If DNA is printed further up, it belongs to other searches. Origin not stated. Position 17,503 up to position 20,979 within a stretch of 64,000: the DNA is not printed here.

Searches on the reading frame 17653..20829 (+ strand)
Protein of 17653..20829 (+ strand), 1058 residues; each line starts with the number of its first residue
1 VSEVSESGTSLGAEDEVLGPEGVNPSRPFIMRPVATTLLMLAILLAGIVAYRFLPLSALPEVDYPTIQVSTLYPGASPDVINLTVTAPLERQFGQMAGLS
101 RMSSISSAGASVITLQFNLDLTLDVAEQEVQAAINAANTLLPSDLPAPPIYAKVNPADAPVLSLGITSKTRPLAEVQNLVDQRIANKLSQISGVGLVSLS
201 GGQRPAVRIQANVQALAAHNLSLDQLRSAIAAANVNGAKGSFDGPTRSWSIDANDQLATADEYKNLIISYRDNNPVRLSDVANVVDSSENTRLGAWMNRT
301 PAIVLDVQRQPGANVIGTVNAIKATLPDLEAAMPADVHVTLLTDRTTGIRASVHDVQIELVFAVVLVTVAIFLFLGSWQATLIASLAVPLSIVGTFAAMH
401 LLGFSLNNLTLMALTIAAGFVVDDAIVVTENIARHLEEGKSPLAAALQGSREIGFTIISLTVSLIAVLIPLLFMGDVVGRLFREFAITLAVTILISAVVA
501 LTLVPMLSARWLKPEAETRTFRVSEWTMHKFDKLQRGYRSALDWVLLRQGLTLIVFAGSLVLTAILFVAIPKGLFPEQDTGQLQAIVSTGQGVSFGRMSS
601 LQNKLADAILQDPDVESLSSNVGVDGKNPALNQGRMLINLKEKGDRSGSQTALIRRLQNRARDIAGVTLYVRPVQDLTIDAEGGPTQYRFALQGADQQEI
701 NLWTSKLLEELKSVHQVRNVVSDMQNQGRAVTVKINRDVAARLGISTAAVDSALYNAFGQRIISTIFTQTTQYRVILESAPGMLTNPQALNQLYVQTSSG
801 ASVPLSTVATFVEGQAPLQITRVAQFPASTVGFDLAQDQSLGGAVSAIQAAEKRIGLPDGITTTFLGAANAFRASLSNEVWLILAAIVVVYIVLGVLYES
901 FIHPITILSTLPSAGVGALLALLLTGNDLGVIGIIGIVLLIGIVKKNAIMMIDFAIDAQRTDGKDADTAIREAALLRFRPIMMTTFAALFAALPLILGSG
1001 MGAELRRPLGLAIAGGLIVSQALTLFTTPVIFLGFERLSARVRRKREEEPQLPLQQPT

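Call 65: search_protein_families(library=pfam, proteins=[window:17653-20829:+], max_evalue=0.00001)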
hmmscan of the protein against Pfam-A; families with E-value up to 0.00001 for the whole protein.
window:17653-20829:+ (1058 aa): 1 family
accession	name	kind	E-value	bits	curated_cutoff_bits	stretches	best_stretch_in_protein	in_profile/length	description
PF00873.25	ACR_tran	-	0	1053.5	28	1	28-1034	4-1019/1021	AcrB/AcrD/AcrF family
